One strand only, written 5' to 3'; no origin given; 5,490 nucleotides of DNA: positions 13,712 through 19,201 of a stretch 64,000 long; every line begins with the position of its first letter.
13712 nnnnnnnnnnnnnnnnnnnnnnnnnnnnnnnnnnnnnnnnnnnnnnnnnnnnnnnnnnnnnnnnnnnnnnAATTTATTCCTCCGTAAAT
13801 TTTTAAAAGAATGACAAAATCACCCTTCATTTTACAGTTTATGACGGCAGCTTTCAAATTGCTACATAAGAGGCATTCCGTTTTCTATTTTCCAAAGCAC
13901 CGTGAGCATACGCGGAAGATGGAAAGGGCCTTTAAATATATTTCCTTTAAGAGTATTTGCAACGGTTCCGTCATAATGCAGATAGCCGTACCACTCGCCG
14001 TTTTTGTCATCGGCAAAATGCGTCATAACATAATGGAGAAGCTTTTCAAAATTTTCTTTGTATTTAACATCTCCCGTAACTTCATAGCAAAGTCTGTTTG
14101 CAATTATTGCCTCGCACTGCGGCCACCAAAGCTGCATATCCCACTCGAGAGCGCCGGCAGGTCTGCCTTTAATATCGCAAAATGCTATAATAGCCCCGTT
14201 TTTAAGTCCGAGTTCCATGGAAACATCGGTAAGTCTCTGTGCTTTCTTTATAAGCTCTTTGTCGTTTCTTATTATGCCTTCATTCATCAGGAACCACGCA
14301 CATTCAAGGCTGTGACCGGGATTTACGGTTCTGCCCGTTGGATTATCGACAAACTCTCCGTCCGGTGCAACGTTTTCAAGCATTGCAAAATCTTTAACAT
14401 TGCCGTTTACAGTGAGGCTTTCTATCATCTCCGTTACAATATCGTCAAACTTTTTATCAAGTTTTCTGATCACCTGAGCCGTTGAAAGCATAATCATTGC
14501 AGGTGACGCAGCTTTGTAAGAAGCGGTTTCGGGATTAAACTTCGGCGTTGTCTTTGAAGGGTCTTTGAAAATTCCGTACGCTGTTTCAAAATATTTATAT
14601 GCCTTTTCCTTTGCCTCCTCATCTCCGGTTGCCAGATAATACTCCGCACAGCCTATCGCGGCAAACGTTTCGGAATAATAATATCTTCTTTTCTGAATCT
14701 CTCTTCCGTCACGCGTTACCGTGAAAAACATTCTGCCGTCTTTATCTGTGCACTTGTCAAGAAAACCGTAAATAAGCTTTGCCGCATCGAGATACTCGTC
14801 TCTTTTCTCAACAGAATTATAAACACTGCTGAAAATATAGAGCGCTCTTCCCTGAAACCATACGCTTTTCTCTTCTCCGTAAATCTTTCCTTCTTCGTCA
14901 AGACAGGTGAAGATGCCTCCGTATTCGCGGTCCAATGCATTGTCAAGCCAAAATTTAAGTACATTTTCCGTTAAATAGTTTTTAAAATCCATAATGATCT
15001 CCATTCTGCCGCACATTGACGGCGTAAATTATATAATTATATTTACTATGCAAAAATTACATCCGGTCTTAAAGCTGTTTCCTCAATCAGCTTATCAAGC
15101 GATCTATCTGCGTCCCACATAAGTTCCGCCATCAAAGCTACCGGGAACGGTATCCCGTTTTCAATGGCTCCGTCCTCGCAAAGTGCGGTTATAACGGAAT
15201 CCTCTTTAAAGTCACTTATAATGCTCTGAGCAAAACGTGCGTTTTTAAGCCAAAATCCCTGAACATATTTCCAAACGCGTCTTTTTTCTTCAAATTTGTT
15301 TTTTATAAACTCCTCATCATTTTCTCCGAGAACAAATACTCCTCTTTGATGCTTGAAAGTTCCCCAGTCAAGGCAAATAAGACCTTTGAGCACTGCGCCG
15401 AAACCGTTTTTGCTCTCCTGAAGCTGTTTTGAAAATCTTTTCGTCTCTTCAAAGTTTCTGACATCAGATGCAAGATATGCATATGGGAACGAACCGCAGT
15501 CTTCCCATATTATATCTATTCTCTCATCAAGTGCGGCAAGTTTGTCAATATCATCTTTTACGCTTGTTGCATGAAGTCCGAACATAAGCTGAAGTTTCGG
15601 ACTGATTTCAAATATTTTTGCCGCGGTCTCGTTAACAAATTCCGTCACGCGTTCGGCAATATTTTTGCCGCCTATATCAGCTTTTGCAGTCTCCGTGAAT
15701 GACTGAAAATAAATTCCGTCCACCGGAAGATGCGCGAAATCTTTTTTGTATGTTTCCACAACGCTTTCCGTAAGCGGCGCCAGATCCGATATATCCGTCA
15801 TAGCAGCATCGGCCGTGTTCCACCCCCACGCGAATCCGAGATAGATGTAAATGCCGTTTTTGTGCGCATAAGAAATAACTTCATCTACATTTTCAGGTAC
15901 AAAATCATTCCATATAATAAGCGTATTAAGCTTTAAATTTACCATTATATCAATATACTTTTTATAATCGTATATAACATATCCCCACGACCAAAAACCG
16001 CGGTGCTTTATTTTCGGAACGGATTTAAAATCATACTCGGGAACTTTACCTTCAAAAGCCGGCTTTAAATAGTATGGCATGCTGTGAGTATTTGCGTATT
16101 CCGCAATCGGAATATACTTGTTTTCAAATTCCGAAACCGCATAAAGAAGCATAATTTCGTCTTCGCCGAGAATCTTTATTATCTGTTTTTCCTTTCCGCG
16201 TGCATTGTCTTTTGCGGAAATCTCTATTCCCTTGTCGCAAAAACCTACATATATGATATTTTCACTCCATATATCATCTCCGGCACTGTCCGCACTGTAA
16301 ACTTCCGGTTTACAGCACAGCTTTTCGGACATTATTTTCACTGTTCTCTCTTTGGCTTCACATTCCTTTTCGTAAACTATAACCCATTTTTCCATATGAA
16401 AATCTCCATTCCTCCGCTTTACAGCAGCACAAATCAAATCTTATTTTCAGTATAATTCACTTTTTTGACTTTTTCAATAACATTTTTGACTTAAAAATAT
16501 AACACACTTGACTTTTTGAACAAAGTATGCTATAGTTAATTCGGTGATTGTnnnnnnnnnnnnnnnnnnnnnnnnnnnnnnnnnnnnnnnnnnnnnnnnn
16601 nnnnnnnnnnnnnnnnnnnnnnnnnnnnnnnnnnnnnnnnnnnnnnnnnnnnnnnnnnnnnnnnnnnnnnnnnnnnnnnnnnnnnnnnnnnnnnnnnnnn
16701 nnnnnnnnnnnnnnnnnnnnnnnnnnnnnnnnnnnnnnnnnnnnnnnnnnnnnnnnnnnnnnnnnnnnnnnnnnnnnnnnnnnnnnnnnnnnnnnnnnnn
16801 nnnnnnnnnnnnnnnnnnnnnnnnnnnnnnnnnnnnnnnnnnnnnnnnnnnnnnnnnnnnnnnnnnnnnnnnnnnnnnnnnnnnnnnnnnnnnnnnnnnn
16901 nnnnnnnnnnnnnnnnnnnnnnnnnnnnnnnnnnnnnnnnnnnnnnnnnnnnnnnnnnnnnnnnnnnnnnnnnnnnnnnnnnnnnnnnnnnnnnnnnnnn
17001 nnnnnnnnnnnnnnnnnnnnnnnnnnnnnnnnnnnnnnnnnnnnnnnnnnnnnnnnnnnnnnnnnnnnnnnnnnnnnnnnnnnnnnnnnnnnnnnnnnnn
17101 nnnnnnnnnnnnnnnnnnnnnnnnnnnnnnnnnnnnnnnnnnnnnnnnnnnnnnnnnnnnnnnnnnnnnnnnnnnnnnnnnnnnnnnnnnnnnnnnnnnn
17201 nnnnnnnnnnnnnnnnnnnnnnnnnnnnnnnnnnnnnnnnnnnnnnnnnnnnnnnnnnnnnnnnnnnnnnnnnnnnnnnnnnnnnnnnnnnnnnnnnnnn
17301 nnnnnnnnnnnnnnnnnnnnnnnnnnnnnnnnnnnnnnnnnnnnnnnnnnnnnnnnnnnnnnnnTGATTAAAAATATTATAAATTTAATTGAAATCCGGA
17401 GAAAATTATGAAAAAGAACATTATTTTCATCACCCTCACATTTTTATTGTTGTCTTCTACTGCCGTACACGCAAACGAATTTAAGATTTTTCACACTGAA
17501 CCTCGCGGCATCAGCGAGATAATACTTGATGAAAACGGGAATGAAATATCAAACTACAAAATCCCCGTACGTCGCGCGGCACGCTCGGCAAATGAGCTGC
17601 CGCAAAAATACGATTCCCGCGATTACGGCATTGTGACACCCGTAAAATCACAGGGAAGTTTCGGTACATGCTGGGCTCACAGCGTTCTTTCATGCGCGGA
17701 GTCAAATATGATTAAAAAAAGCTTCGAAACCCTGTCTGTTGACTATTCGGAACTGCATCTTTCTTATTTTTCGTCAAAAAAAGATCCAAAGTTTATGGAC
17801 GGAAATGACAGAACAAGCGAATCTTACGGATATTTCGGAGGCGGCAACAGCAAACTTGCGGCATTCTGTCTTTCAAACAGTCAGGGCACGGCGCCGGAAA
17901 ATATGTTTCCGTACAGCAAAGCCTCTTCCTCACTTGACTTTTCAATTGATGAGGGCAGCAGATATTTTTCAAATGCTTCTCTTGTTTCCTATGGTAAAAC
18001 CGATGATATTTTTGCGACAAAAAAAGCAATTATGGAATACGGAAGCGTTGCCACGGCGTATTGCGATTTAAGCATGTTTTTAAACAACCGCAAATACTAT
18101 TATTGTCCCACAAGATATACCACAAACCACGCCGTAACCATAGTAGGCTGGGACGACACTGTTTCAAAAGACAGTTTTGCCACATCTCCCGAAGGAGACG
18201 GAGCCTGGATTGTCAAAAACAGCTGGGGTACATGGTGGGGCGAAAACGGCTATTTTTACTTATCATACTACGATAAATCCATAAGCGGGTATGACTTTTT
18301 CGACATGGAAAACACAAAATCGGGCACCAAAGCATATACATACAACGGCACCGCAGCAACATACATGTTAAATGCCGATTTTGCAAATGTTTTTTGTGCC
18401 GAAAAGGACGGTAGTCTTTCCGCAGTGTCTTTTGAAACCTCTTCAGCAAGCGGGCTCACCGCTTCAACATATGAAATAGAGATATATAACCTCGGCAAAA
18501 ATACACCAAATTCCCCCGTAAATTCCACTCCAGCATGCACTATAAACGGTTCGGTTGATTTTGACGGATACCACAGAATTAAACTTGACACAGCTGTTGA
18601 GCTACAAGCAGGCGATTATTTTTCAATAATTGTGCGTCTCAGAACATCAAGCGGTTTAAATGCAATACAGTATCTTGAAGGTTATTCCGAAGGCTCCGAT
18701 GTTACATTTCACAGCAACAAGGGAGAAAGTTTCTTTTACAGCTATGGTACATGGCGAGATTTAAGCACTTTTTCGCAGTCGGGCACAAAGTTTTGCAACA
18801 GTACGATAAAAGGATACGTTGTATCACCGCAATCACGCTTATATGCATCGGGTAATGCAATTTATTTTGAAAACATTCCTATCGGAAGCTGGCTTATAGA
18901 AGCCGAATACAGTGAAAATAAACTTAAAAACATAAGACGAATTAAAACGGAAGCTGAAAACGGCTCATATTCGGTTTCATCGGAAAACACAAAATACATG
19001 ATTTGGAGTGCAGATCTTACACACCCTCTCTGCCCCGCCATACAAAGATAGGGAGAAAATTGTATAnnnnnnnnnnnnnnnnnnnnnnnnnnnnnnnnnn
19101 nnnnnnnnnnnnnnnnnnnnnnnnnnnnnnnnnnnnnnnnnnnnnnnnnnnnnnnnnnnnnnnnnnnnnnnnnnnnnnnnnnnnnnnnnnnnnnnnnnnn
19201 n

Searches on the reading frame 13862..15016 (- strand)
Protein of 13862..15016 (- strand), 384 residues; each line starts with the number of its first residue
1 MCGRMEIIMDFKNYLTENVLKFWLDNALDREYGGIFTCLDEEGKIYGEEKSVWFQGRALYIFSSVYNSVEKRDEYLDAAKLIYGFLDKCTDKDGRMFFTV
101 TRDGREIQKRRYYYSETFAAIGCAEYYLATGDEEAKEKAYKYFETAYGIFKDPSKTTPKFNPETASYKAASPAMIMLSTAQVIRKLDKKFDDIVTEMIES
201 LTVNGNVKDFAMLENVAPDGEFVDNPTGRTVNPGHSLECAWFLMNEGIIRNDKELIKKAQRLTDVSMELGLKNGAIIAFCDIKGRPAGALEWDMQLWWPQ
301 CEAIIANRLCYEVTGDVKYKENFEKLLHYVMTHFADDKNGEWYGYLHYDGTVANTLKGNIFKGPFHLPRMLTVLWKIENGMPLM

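Call 7: search_protein_families(library=pfam, proteins=[window:13862-15016:-], max_evalue=0.01)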
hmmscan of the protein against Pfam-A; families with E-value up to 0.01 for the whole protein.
window:13862-15016:- (384 aa): 2 families
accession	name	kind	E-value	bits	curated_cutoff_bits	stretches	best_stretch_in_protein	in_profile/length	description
PF07221.17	GlcNAc_2-epim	-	8.2e-48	163.9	23.4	1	34-358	1-336/347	N-acylglucosamine 2-epimerase (GlcNAc 2-epimerase)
PF03663.20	Glyco_hydro_76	-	1.9e-05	24.8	25.9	0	70-195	170-307/366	Glycosyl hydrolase family 76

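Call 8: search_protein_families(library=ncbifam, proteins=[window:13862-15016:-], max_evalue=0.01)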
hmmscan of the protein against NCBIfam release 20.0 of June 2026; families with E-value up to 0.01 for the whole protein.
window:13862-15016:- (384 aa): 3 families
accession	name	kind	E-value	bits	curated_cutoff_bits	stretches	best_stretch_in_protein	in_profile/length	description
NF052547.1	AcylGsamEpipAGE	equivalog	2.4e-90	303.3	600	1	9-377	6-380/384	n-acyl-d-glucosamine 2-epimerase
NF041848.1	celb_epim_EpiA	equivalog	5e-20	72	800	2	19-144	24-151/405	cellobiose 2-epimerase EpiA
NF051846.1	ManIsomPseudo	equivalog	4e-07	29.3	600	1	230-356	241-370/401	D-mannose isomerase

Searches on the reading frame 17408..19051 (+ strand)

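Call 39: search_protein_families(library=pfam, proteins=[window:17408-19051:+], max_evalue=0.001)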
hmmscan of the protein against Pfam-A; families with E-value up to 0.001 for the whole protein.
window:17408-19051:+ (547 aa): 2 families
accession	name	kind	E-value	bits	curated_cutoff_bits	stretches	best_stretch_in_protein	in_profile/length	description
PF00112.29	Peptidase_C1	-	9.7e-24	85.1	20.7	1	64-287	1-204/220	Papain family cysteine protease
PF18560.7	Lectin_like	-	8.7e-22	78.4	27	1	322-470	19-155/156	Lectin like domain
